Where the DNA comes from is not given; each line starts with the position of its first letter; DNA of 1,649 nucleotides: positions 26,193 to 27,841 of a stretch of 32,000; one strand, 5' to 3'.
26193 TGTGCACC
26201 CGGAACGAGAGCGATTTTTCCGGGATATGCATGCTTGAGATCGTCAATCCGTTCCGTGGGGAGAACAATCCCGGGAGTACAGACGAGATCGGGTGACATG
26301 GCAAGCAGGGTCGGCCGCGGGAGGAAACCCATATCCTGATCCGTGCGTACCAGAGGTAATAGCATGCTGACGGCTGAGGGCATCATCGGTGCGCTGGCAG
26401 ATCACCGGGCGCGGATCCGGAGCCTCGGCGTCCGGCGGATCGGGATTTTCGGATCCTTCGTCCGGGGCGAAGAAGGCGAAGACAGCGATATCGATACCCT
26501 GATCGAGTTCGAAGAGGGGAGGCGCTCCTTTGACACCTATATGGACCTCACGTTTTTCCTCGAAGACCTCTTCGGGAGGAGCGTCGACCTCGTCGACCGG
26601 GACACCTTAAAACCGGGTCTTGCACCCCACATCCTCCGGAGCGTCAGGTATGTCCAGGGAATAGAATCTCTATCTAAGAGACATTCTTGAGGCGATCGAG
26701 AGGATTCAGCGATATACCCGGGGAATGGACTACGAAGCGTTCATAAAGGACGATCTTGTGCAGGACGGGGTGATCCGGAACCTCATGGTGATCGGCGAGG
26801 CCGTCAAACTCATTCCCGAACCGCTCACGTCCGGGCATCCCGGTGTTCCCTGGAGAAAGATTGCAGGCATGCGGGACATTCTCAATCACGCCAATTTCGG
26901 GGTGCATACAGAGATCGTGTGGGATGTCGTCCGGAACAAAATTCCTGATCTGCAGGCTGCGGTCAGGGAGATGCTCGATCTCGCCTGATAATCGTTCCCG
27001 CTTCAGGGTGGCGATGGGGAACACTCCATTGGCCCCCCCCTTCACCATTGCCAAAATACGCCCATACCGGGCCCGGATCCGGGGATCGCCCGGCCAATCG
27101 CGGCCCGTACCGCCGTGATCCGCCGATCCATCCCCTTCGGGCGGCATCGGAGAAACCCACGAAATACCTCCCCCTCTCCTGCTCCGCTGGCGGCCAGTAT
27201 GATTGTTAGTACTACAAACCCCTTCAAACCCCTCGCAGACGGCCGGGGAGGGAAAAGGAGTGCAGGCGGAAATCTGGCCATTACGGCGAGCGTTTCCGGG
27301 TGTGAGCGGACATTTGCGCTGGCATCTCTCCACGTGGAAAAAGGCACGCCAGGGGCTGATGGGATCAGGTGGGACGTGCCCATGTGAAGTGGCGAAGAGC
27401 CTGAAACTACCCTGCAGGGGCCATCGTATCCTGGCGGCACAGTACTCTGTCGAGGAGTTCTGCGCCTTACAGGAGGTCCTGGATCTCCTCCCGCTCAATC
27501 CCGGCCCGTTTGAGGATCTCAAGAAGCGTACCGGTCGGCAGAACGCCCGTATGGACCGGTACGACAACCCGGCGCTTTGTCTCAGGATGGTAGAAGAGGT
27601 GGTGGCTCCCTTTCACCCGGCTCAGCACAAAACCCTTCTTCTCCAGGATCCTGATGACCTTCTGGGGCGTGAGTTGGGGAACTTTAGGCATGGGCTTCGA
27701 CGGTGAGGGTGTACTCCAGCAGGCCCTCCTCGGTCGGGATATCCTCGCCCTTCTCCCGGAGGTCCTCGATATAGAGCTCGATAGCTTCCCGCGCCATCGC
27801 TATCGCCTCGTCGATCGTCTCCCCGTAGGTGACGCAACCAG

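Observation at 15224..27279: Five co-oriented copies of an undescribed non-coding element of about 205-275 bp, each just 3' of a minus-strand toxin gene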

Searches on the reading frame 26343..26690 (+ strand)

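Call 13: search_protein_families(library=pfam, proteins=[window:26343-26690:+], max_evalue=0.01)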
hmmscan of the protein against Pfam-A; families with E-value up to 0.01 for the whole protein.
window:26343-26690:+ (115 aa): 2 families
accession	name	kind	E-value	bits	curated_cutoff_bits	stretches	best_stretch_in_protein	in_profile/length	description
PF01909.29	NTP_transf_2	-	2.2e-13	50.9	21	1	23-101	6-90/93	Nucleotidyltransferase domain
PF18765.7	Polbeta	-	1.2e-11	45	26.9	1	30-100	13-83/93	Polymerase beta, Nucleotidyltransferase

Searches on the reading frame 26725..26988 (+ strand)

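Call 13: search_protein_families(library=pfam, proteins=[window:26725-26988:+], max_evalue=0.01)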
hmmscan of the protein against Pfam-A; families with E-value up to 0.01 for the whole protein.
window:26725-26988:+ (87 aa): 1 family
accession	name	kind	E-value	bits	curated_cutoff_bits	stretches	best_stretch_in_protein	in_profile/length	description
PF01934.22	HepT-like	-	4.2e-22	78.6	23.5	1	1-83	15-120/120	Ribonuclease HepT-like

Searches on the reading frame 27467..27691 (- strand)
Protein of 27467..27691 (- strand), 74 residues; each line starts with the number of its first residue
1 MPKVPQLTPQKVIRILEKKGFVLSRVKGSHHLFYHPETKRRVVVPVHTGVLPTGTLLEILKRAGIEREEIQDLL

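Call 12: search_protein_families(library=pfam, proteins=[window:27467-27691:-], max_evalue=0.01)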
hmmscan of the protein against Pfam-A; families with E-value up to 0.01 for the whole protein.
window:27467-27691:- (74 aa): 2 families
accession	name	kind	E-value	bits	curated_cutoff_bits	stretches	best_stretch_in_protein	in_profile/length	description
PF07927.17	HicA_toxin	-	1.8e-19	70.1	27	1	10-65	2-58/58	HicA toxin of bacterial toxin-antitoxin,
PF01978.25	TrmB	-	0.0064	16.8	25.6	0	3-34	33-62/68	Sugar-specific transcriptional regulator TrmB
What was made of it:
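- Checked: HicA at 27467-27691 (call 12).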

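Call 19: find_encoding_contigs(protein=window:27467-27691:-, flank=10000, max_places=10)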
Protein window:27467-27691:- (74 aa): no gene with exactly this product is on record in the collection.
